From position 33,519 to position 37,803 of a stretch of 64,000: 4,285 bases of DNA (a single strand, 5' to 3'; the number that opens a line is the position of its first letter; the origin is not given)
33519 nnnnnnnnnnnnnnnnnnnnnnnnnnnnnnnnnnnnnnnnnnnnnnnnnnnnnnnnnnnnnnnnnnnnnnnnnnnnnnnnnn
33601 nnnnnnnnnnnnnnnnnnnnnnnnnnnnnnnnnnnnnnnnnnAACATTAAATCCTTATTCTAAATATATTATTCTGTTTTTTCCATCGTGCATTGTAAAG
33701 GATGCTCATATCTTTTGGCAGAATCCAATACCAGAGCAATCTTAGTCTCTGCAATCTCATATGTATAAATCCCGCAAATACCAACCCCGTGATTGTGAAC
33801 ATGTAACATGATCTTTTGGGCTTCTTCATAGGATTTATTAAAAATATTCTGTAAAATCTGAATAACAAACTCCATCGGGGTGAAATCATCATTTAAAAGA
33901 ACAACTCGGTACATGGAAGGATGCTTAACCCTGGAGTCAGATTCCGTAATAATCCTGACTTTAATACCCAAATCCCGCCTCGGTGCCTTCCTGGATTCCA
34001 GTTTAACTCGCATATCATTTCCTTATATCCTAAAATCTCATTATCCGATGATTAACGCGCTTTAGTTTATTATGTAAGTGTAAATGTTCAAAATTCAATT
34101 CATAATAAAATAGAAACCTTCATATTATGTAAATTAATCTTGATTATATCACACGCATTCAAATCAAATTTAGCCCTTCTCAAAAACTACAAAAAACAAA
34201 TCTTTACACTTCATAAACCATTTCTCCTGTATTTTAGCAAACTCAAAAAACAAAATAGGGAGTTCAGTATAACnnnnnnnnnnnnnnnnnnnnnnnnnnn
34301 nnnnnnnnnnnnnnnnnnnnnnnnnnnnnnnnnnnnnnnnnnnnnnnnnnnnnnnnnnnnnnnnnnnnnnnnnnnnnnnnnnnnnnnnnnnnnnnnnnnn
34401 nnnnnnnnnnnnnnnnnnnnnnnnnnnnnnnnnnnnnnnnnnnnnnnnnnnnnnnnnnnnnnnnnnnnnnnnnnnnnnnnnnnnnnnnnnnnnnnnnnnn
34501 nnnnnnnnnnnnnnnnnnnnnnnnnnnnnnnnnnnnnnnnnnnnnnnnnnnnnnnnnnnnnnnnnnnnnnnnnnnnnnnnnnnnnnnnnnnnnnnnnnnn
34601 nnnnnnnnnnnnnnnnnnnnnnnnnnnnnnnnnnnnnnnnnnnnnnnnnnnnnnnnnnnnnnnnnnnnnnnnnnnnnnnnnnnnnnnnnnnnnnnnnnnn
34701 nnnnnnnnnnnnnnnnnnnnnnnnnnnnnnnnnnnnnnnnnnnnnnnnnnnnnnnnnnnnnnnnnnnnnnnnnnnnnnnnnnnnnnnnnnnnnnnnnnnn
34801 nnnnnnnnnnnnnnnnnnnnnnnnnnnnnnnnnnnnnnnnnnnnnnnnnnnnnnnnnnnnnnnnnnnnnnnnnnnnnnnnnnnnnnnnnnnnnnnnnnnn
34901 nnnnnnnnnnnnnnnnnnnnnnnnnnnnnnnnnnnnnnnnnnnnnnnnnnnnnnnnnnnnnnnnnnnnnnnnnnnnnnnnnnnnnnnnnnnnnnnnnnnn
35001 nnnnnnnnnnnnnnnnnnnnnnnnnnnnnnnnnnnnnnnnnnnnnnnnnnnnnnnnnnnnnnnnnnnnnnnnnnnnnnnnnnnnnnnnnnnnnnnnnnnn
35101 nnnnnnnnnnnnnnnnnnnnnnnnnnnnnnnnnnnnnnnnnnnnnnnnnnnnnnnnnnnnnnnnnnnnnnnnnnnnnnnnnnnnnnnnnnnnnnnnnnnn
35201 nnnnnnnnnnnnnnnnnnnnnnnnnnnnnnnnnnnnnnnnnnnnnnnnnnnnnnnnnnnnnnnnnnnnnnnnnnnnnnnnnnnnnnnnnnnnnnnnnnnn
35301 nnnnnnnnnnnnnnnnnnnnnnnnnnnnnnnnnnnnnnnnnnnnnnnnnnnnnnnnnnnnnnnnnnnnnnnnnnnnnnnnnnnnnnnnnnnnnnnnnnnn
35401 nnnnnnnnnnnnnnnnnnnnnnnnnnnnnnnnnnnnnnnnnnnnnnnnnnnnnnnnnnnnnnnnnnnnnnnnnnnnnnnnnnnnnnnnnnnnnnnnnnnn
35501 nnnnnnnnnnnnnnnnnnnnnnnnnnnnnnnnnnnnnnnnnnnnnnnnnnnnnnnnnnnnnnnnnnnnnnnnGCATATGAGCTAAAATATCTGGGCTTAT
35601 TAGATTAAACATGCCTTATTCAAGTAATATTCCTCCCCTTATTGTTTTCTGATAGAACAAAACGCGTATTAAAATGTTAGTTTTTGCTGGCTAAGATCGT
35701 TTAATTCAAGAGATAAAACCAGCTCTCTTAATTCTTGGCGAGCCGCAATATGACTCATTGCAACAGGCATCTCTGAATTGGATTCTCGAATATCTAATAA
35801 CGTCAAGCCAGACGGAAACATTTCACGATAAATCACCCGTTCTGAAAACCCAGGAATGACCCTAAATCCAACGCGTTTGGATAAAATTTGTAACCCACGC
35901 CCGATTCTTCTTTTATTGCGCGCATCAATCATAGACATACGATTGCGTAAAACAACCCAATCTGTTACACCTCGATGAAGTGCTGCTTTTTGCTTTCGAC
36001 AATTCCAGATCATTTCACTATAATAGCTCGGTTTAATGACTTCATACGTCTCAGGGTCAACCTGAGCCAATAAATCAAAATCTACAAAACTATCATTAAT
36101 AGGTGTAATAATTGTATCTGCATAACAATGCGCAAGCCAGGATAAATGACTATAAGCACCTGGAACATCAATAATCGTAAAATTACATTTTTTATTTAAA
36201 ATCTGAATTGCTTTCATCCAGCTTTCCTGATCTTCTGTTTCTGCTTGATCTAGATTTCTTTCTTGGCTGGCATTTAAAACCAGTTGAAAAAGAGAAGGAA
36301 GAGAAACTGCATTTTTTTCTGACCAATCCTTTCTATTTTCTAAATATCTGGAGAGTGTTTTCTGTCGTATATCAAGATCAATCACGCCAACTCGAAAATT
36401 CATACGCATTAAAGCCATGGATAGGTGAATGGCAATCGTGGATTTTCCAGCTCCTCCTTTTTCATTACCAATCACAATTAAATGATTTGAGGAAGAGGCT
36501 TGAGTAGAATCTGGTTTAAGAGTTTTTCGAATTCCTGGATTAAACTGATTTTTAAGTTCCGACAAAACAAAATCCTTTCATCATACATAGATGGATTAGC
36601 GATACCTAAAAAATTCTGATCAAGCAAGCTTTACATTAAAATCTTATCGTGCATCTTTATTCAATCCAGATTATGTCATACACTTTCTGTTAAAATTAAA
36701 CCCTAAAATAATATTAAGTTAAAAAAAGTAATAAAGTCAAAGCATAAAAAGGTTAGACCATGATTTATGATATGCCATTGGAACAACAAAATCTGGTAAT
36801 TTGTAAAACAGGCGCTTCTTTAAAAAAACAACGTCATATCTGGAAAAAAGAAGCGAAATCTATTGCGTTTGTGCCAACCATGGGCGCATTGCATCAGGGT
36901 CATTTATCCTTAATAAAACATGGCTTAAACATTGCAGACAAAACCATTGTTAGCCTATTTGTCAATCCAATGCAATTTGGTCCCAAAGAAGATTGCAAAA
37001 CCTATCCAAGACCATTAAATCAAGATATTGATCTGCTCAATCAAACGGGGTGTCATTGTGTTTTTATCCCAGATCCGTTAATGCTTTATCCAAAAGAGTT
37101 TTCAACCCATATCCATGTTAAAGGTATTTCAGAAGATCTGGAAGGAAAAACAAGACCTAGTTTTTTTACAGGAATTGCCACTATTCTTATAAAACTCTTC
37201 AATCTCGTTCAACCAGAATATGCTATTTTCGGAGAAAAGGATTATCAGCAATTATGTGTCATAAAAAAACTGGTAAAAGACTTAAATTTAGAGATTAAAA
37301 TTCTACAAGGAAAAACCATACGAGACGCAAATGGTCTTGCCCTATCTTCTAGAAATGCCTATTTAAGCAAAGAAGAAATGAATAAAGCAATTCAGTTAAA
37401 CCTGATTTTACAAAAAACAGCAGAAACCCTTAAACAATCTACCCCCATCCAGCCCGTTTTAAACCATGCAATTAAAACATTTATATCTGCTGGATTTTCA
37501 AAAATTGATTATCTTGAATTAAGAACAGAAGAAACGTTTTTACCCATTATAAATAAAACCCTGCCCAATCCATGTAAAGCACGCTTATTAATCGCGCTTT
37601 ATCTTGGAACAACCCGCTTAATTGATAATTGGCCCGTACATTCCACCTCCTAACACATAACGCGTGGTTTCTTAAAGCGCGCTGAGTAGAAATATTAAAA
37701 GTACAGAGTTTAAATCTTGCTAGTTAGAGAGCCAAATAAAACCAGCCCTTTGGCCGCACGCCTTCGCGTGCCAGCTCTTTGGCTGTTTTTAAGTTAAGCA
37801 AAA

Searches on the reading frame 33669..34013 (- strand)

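Call 28: search_protein_families(library=pfam, proteins=[window:33669-34013:-], max_evalue=0.001)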
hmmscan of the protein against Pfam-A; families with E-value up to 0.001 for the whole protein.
window:33669-34013:- (114 aa): 1 family
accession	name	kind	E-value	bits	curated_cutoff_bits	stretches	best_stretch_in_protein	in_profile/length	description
PF02617.22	ClpS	-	2.6e-35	120.5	23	1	30-109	1-80/80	ATP-dependent Clp protease adaptor protein ClpS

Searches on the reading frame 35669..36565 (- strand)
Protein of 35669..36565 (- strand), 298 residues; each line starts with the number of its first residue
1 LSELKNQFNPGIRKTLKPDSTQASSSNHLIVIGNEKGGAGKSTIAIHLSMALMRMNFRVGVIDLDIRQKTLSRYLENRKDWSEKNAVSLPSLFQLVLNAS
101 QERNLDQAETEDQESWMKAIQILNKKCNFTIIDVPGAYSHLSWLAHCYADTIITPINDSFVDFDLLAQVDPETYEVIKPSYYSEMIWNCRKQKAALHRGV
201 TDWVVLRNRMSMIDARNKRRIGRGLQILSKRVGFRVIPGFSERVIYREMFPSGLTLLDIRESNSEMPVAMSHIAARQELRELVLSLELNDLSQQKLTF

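Call 17: search_protein_families(library=pfam, proteins=[window:35669-36565:-], max_evalue=0.01)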
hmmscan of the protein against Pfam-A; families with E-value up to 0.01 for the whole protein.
window:35669-36565:- (298 aa): 7 families
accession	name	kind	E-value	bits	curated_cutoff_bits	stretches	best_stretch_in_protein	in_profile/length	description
PF09140.17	MipZ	-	4.4e-107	357.7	20.7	1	28-289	1-261/262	ATPase MipZ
PF13614.12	AAA_31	-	2e-13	51.1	27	1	29-86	3-59/177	AAA domain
PF10609.15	ParA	-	2.9e-10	40.5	27.1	1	27-92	3-69/246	NUBPL iron-transfer P-loop NTPase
PF01656.29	CbiA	-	2.7e-09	37.5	25.4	1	30-74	1-44/125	CobQ/CobB/MinD/ParA nucleotide binding domain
PF06564.18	CBP_BcsQ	-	0.00017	21.7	21.3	0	36-153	10-142/234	Cellulose biosynthesis protein BcsQ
PF16575.11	CLP1_P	-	0.001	19.4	26.6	1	38-72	4-38/188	mRNA cleavage and polyadenylation factor CLP1 P-loop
PF20720.3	nSTAND3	-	0.0077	16.4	27.2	0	25-62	16-51/155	Novel STAND NTPase 3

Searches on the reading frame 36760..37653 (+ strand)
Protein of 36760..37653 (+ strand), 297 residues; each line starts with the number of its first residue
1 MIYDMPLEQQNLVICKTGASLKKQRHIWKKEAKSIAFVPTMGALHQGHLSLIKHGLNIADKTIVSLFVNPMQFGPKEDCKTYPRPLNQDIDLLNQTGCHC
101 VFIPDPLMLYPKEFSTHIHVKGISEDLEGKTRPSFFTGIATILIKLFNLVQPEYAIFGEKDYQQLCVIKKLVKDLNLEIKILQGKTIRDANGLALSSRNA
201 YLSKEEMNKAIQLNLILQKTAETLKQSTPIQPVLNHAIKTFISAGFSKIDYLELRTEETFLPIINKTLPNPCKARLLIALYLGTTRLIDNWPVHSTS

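Call 17: search_protein_families(library=pfam, proteins=[window:36760-37653:+], max_evalue=0.01)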
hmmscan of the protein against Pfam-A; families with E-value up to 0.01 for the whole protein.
window:36760-37653:+ (297 aa): 1 family
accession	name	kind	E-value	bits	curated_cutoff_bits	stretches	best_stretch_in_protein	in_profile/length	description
PF02569.21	Pantoate_ligase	-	1.2e-92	310.3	20.7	1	14-291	2-267/268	Pantoate-beta-alanine ligase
